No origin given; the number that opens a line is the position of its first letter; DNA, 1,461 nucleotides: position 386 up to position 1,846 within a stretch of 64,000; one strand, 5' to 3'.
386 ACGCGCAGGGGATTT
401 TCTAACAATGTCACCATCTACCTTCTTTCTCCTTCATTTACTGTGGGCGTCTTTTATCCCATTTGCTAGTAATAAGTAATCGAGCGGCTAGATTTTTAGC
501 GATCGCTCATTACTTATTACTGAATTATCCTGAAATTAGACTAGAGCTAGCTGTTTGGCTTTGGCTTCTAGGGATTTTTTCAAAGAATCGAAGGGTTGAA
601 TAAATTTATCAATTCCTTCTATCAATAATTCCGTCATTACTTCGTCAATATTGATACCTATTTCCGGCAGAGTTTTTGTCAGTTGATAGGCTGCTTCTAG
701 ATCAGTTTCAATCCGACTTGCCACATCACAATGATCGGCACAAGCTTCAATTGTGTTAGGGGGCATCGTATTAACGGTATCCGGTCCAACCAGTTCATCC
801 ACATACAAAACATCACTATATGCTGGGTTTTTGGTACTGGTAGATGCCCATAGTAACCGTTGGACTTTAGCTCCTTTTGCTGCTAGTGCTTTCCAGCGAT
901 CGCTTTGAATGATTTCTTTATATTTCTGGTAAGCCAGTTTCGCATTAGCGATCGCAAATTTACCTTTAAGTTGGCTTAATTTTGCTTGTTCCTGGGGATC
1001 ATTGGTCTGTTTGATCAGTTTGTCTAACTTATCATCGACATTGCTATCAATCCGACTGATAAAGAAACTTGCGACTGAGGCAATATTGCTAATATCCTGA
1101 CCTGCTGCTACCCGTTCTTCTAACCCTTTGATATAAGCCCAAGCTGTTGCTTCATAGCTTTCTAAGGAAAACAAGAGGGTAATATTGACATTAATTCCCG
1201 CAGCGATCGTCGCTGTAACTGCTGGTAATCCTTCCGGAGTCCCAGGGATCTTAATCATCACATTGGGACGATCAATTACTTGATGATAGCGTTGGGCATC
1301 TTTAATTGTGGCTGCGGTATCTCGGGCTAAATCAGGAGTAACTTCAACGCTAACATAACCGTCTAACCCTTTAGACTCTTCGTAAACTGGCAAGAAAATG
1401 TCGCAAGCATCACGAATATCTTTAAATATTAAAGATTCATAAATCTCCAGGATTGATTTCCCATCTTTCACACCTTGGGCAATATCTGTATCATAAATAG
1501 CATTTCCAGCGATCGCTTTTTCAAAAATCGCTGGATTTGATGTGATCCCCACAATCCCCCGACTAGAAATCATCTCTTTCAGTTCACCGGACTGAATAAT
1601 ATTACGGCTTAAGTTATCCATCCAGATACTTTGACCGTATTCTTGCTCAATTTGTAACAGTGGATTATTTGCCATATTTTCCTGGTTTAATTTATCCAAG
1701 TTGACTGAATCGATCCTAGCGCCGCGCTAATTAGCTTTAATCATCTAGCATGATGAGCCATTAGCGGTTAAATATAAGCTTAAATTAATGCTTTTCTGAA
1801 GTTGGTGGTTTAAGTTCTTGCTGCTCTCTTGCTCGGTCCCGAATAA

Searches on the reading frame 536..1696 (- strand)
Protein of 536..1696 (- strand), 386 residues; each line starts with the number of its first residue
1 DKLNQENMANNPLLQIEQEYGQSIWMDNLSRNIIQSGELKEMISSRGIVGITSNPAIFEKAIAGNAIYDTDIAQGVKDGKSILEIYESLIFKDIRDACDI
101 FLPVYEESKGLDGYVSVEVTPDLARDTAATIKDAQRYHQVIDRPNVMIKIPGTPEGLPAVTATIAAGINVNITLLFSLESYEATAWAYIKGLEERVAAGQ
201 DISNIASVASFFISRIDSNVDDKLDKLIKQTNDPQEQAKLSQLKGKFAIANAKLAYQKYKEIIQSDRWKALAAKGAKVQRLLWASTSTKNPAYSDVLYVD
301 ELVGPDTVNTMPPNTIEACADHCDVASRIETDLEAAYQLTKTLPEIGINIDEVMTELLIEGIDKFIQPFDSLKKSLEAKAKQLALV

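Call 61: search_protein_families(library=pfam, alignment_id=A5, max_evalue=0.0001)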
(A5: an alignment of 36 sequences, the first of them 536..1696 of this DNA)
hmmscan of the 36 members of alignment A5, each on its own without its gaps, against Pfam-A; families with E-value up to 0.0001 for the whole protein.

A. member 1, window:536-1696:- (386 aa): 1 family
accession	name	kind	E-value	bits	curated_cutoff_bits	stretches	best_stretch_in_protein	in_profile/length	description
PF00923.25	TAL_FSA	-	7.4e-84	281.9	27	1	24-375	1-284/285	Transaldolase/Fructose-6-phosphate aldolase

B. families by the number of members that match (of 36 scanned): 75 families (the first 25 are shown)
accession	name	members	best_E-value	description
PF00072.30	Response_reg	5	2.2e-36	Response regulator receiver domain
PF02518.31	HATPase_c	4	2e-29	Histidine kinase-, DNA gyrase B-, and HSP90-like ATPase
PF00512.31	HisKA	4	2.1e-23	His Kinase A (phospho-acceptor) domain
PF13426.13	PAS_9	3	6.9e-23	PAS domain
PF13175.12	AAA_15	2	8.9e-27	AAA ATPase domain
PF00989.32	PAS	2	6.7e-19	PAS fold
PF13304.12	AAA_21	2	1.7e-16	AAA domain, putative AbiEii toxin, Type IV TA system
PF13188.13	PAS_8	2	1.8e-16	PAS domain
PF08448.16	PAS_4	2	1.3e-14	PAS fold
PF01590.32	GAF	2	3.5e-14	GAF domain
PF13476.12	AAA_23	2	1.1e-08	AAA domain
PF02934.20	GatB_N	1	4.5e-124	GatB/GatE catalytic domain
PF20979.2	Arginosuc_syn_C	1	6.2e-100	Arginosuccinate synthase C-terminal domain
PF09994.14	T6SS_Tle1-like_cat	1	1.7e-88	T6SS, Phospholipase effector Tle1-like, catalytic domain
PF00923.25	TAL_FSA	1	7.4e-84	Transaldolase/Fructose-6-phosphate aldolase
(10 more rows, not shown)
